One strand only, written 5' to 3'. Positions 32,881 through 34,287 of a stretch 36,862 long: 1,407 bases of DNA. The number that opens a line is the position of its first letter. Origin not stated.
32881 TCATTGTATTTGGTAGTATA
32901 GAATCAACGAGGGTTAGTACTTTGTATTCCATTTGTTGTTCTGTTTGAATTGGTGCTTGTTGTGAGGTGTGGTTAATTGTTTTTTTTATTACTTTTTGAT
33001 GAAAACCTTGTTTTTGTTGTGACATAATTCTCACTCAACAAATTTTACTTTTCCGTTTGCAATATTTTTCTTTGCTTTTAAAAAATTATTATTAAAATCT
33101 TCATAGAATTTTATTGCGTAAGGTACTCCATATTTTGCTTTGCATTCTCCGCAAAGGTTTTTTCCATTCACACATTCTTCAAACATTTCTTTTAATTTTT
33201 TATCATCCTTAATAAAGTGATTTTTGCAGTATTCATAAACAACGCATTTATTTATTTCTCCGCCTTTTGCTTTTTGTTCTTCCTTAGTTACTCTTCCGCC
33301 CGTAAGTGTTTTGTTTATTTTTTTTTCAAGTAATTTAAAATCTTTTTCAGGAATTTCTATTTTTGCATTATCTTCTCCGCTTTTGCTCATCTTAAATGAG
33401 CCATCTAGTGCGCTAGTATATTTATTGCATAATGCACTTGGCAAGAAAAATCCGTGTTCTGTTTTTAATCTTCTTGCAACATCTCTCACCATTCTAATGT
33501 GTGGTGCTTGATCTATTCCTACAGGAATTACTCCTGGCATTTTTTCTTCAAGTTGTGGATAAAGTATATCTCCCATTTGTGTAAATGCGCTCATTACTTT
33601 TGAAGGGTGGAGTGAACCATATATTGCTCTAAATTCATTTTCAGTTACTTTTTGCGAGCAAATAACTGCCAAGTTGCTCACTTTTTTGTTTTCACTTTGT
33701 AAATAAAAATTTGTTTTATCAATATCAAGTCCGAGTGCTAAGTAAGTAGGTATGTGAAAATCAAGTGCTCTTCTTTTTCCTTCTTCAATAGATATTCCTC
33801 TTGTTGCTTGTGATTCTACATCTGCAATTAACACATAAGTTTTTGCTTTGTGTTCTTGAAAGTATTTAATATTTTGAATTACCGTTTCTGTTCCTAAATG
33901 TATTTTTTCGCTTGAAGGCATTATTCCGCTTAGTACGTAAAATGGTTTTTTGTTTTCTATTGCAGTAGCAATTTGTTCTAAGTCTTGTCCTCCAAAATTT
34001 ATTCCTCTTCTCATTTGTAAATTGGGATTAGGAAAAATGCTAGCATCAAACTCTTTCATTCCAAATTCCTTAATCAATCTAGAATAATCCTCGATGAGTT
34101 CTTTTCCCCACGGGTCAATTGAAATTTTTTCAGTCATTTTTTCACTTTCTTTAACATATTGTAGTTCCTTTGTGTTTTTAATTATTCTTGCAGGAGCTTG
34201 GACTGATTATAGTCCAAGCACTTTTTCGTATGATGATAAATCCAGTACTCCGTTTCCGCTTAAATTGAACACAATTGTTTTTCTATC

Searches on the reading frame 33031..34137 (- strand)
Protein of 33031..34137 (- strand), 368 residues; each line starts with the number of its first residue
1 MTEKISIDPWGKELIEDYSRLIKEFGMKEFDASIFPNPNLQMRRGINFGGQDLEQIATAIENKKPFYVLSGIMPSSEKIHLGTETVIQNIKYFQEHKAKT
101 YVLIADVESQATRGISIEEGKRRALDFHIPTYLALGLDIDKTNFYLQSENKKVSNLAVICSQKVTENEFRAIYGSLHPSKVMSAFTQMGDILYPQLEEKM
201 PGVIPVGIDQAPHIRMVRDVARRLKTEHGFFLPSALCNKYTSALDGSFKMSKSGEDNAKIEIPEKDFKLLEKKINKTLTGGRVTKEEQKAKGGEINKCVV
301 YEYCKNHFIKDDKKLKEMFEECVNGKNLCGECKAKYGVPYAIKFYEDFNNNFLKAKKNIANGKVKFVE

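Call 52: find_encoding_contigs(protein=window:33031-34137:-, flank=7000, max_places=10)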
Protein window:33031-34137:- (368 aa): no gene with exactly this product is on record in the collection.

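Call 77: search_protein_families(library=pfam, proteins=[window:33031-34137:-], max_evalue=0.00001)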
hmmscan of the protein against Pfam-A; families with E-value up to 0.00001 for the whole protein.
window:33031-34137:- (368 aa): 1 family
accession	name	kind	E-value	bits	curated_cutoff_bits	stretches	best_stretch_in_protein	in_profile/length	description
PF00579.31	tRNA-synt_1b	-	4.9e-36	125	21.1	1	62-335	2-282/292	tRNA synthetases class I (W and Y)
